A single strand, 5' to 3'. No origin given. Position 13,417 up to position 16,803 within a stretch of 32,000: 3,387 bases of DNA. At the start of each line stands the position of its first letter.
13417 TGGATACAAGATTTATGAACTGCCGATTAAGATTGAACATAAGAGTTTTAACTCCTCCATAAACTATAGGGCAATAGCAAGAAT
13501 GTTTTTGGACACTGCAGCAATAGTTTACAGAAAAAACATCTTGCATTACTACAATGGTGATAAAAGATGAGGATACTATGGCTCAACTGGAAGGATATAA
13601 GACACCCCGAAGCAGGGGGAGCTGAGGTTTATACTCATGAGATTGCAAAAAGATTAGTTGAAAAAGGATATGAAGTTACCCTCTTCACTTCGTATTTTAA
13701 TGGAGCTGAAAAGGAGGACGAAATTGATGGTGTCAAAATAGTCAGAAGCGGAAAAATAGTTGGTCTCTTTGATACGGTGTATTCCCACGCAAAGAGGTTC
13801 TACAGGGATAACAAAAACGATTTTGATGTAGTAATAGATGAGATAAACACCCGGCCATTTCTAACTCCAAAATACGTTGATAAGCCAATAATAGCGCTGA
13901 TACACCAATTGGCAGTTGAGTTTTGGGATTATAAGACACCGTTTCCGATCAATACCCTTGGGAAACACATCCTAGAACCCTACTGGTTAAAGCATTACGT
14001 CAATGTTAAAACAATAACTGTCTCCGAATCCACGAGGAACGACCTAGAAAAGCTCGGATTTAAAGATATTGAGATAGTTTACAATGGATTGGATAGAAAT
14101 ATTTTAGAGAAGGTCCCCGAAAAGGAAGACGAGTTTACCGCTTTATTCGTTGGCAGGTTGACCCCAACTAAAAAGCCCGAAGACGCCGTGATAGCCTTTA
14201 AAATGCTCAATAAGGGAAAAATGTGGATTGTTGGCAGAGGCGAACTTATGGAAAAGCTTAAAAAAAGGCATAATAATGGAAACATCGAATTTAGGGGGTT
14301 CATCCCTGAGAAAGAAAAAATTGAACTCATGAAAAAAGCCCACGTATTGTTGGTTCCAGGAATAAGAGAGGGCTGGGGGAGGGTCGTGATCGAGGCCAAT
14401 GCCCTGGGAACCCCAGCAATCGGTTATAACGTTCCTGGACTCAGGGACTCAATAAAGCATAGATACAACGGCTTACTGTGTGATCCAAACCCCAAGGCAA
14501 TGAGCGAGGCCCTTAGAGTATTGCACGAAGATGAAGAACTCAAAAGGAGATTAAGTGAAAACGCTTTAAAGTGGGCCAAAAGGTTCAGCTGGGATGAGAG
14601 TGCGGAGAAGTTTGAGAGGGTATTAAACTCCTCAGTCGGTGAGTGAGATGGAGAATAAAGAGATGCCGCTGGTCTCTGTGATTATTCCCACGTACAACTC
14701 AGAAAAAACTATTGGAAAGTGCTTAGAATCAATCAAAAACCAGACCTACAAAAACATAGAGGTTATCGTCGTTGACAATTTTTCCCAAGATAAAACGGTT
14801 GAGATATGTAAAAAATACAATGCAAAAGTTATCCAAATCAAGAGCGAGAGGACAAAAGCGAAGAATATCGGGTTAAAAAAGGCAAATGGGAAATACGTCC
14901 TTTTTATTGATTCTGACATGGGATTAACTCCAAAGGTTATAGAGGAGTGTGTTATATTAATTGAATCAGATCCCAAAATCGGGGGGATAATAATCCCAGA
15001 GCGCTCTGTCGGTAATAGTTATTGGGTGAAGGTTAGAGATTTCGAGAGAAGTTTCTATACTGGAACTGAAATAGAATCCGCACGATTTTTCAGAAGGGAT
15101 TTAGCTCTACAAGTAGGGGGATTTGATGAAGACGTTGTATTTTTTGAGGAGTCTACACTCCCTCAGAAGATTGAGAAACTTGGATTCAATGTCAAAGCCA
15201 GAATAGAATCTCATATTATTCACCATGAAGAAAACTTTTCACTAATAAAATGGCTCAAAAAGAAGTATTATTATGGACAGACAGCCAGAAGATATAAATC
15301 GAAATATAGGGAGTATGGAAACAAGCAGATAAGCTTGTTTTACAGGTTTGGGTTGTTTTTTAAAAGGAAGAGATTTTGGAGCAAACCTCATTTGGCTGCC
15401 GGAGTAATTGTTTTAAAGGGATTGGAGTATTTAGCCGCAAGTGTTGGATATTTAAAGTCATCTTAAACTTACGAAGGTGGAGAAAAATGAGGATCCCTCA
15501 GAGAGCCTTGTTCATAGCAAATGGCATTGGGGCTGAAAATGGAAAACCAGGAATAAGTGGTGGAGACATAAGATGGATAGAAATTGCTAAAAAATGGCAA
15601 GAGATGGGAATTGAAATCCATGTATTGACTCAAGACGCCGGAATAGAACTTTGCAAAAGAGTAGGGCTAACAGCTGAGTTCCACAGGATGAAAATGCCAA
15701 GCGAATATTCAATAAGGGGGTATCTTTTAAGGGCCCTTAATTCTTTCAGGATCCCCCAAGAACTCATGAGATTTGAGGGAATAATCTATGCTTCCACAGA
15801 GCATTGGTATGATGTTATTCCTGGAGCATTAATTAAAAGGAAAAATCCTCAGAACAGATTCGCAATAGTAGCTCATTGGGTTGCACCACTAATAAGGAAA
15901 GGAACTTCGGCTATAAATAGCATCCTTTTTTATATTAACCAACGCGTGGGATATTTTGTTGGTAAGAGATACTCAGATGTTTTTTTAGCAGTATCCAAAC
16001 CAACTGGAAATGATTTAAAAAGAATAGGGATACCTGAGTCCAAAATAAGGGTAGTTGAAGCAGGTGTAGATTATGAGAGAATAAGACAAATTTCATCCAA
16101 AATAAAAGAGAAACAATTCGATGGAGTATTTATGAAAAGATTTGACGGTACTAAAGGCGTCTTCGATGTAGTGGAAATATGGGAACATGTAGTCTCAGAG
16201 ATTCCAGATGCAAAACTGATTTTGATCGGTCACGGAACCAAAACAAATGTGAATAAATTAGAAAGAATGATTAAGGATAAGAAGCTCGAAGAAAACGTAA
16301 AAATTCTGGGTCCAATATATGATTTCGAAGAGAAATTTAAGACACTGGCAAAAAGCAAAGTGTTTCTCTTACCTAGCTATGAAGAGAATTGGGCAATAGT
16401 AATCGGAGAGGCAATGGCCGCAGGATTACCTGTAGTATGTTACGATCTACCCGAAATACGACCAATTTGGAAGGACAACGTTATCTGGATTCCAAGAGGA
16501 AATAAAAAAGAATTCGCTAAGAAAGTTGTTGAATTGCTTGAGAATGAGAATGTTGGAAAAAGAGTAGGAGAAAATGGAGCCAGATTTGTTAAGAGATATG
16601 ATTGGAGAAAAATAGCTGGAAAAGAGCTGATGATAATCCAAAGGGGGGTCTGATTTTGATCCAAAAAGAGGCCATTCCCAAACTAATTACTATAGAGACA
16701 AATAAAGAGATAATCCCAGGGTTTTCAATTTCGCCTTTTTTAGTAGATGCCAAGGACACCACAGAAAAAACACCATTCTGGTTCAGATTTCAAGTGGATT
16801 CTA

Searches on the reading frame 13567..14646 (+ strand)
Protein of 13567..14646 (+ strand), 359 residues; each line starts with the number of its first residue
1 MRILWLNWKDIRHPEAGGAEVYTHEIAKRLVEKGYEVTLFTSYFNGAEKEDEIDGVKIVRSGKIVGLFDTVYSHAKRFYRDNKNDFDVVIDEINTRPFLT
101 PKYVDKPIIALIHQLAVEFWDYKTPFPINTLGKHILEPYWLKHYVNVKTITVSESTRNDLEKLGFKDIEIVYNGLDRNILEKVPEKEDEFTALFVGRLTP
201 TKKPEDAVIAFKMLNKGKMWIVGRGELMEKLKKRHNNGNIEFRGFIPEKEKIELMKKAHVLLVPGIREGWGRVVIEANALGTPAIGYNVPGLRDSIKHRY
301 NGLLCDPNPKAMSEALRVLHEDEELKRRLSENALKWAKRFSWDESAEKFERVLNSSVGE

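Call 7: search_protein_families(library=pfam, proteins=[window:13567-14646:+], max_evalue=0.001)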
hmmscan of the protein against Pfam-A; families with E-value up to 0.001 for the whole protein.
window:13567-14646:+ (359 aa): 5 families
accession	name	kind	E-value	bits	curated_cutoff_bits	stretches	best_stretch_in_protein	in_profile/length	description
PF00534.26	Glycos_transf_1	-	7.7e-36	123.6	26.4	1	179-336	5-172/172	Glycosyl transferases group 1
PF13692.12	Glyco_trans_1_4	-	4.2e-23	82.6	27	1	191-322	3-142/142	Glycosyl transferases group 1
PF13439.12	Glyco_transf_4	-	4e-16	60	28.5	1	17-177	2-168/170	Glycosyltransferase Family 4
PF20706.3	GT4-conflict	-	9.7e-09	35.1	26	1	156-303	161-327/385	Family 4 Glycosyltransferase in conflict systems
PF13579.12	Glyco_trans_4_4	-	0.00019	22.2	29.7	0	17-60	1-44/158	Glycosyl transferase 4-like domain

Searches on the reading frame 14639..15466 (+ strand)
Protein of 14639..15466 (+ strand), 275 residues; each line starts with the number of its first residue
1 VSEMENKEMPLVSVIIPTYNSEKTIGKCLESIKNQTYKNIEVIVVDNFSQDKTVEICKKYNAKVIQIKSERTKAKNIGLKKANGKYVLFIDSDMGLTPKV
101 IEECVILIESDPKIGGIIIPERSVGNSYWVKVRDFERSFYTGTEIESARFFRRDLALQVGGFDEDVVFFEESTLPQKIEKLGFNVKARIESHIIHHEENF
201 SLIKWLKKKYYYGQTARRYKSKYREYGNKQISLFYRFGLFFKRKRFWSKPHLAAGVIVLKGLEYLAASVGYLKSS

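Call 7: search_protein_families(library=pfam, proteins=[window:14639-15466:+], max_evalue=0.001)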
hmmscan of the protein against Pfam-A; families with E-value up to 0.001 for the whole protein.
window:14639-15466:+ (275 aa): 4 families
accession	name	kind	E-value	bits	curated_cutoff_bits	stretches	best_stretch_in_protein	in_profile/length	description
PF00535.33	Glycos_transf_2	-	1e-32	113.8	23.3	1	13-133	1-130/168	Glycosyl transferase family 2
PF13641.12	Glyco_tranf_2_3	-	7e-13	49.6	27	1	12-131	3-133/230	Glycosyltransferase like family 2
PF10111.15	Glyco_tranf_2_2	-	4.8e-12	46.4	27.3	1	13-110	1-108/276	Glycosyltransferase like family 2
PF13712.12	Glyco_tranf_2_5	-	0.00089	19.5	27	0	49-116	17-87/210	Glycosyltransferase like family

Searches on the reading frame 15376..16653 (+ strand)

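Call 7: search_protein_families(library=pfam, proteins=[window:15376-16653:+], max_evalue=0.001)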
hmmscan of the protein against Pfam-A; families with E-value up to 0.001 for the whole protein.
window:15376-16653:+ (425 aa): 6 families
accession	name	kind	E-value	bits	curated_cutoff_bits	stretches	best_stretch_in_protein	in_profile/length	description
PF00534.26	Glycos_transf_1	-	1.6e-29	103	26.4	1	240-402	8-170/172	Glycosyl transferases group 1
PF13692.12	Glyco_trans_1_4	-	1.6e-24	87.2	27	1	251-390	5-142/142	Glycosyl transferases group 1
PF13439.12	Glyco_transf_4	-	9.6e-14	52.2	28.5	1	62-235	3-170/170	Glycosyltransferase Family 4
PF20706.3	GT4-conflict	-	8.2e-06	25.5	26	1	224-355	174-310/385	Family 4 Glycosyltransferase in conflict systems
PF13524.12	Glyco_trans_1_2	-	8.6e-05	23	25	1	307-413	28-138/144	Glycosyl transferase-like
PF13579.12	Glyco_trans_4_4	-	0.00072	20.4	29.7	0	68-229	8-157/158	Glycosyl transferase 4-like domain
